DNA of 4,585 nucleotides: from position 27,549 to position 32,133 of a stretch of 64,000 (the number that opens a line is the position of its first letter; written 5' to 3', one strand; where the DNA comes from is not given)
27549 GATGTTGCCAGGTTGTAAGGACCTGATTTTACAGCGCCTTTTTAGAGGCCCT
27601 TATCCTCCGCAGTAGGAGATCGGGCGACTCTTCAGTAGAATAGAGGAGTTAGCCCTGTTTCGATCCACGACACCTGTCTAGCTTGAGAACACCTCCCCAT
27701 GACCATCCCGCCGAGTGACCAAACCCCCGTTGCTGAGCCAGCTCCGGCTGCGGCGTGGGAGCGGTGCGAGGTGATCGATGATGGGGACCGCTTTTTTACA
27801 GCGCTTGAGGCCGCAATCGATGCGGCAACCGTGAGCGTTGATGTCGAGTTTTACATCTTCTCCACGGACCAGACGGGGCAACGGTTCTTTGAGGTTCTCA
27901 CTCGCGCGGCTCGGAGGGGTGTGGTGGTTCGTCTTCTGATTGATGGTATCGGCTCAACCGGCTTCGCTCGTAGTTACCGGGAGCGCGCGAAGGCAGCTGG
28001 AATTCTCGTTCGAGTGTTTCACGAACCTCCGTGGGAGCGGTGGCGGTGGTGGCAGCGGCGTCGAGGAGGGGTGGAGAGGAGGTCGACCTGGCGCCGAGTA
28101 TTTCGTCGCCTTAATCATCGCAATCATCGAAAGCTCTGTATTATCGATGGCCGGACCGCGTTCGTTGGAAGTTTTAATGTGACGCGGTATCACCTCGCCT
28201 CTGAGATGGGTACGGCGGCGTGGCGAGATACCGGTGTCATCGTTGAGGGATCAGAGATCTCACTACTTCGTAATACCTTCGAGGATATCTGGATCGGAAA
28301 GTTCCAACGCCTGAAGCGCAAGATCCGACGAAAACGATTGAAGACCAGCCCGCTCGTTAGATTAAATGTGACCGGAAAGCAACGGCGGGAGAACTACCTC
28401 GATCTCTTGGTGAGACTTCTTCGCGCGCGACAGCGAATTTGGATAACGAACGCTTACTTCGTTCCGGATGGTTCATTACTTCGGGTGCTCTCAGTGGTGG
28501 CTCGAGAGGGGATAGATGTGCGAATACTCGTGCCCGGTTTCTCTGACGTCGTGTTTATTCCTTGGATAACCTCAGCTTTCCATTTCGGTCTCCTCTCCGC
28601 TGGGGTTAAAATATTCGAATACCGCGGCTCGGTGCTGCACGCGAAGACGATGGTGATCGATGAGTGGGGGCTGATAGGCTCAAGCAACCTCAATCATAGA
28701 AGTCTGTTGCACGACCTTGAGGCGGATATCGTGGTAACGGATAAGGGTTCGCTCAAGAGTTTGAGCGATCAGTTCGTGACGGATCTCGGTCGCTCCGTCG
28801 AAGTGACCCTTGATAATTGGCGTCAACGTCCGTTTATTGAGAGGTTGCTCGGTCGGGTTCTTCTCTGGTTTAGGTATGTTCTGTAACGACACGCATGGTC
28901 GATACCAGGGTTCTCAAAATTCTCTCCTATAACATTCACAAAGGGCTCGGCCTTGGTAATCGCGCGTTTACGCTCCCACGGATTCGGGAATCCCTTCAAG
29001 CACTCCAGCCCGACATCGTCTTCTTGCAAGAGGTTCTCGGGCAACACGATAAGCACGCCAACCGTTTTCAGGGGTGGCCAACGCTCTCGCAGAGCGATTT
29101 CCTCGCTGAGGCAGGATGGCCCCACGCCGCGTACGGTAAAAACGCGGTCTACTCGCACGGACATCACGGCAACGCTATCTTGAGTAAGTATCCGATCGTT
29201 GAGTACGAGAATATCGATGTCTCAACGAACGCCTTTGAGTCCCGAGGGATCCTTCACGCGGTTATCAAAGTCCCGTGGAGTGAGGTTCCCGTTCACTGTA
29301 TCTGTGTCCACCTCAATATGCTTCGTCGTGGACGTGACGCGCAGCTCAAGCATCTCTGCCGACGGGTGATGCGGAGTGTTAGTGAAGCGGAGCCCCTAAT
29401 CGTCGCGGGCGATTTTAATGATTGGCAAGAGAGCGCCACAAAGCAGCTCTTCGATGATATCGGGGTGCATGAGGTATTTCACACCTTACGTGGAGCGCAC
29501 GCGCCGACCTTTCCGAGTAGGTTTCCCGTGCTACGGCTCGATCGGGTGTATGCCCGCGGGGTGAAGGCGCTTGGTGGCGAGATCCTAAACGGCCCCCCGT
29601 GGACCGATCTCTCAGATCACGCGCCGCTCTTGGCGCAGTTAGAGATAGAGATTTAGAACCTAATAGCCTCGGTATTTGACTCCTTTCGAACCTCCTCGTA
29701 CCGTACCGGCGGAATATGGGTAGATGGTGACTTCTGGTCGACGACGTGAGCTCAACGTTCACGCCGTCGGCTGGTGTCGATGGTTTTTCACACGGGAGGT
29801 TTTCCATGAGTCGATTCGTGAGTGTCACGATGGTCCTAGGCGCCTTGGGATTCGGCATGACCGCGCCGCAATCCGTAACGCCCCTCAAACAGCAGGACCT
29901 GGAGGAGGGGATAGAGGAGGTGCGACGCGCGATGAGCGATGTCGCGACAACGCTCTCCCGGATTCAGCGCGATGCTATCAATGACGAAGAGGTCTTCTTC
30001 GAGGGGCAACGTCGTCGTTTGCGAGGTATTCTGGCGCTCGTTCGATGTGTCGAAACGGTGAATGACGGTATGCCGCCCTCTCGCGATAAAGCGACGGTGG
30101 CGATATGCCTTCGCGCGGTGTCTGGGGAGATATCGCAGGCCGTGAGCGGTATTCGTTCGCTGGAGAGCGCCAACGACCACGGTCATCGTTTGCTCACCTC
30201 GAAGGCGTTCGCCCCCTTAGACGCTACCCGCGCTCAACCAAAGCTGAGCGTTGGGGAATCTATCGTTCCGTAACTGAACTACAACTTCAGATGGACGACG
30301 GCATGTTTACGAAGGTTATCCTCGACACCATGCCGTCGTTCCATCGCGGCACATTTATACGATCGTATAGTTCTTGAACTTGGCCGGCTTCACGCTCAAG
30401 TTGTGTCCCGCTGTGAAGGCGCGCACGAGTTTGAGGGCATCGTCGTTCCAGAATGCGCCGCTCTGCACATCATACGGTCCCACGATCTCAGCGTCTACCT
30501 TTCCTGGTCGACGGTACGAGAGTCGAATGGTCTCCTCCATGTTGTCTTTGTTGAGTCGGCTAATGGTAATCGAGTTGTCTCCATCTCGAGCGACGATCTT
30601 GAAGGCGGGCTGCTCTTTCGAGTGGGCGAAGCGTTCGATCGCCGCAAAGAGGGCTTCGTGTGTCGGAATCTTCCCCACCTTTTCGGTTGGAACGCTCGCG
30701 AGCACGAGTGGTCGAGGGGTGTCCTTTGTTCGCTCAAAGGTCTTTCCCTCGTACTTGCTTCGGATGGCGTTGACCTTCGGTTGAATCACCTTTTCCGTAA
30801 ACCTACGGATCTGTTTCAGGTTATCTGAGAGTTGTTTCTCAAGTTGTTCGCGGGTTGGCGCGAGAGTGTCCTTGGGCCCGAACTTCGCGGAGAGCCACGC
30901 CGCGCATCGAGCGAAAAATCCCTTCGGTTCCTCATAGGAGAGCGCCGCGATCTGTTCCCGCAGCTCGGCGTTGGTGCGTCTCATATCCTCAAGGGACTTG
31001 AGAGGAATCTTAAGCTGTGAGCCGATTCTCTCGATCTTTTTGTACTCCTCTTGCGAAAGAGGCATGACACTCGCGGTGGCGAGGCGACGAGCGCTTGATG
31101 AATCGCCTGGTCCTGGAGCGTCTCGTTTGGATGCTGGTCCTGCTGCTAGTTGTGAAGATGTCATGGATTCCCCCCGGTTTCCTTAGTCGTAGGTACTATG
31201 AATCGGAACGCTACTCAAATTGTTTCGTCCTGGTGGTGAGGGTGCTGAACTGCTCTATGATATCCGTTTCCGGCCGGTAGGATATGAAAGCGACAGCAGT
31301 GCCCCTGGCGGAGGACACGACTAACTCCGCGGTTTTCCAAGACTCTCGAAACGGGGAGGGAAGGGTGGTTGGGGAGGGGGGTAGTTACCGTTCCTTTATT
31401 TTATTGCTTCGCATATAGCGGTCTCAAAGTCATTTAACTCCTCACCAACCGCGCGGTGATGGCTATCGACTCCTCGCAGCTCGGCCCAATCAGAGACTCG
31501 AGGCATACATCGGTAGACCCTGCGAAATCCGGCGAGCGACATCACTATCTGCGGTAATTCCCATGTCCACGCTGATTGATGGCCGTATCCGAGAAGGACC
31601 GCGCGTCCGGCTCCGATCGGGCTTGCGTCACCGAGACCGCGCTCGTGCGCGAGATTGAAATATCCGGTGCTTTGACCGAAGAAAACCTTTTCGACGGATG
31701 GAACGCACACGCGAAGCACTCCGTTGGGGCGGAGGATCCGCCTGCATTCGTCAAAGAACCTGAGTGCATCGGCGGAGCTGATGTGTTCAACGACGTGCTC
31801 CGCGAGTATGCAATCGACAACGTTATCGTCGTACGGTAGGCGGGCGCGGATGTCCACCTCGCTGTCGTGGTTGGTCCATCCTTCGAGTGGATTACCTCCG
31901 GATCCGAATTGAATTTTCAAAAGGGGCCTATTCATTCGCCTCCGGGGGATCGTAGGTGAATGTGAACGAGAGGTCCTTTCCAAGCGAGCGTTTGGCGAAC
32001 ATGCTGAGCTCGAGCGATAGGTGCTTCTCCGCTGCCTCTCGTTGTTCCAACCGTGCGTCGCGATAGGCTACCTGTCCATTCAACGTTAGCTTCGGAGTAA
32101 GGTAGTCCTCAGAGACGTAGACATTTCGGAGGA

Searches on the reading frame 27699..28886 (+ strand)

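Call 39: search_protein_families(library=pfam, proteins=[window:27699-28886:+], max_evalue=0.00001)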
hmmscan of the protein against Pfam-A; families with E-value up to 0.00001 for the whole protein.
window:27699-28886:+ (395 aa): 2 families
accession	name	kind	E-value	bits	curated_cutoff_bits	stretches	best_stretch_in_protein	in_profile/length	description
PF13091.12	PLDc_2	-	2.2e-39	134.7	27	2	239-360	4-129/132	PLD-like domain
PF00614.28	PLDc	-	8.9e-12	44.9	21.9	0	141-162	4-25/28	Phospholipase D Active site motif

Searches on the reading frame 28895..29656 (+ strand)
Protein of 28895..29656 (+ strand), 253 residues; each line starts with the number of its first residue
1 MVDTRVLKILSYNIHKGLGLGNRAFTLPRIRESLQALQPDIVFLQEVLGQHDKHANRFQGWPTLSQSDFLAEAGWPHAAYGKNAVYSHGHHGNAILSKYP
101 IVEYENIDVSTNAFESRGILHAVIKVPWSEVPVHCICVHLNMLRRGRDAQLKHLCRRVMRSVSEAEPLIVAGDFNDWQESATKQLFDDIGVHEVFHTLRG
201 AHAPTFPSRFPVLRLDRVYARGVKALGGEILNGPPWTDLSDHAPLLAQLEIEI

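Call 39: search_protein_families(library=pfam, proteins=[window:28895-29656:+], max_evalue=0.00001)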
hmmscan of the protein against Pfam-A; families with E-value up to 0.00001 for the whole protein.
window:28895-29656:+ (253 aa): 1 family
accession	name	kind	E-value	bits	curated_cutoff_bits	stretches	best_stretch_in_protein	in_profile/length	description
PF03372.29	Exo_endo_phos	-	9.3e-24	84.8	24.5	1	10-242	1-225/225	Endonuclease/Exonuclease/phosphatase family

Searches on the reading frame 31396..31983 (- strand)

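Call 39: search_protein_families(library=pfam, proteins=[window:31396-31983:-], max_evalue=0.00001)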
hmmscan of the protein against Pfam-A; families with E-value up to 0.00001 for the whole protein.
window:31396-31983:- (195 aa): 1 family
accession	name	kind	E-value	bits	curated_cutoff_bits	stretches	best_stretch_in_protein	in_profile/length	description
PF08241.18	Methyltransf_11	-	2.4e-09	38.1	21.2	1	48-90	53-93/95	Methyltransferase domain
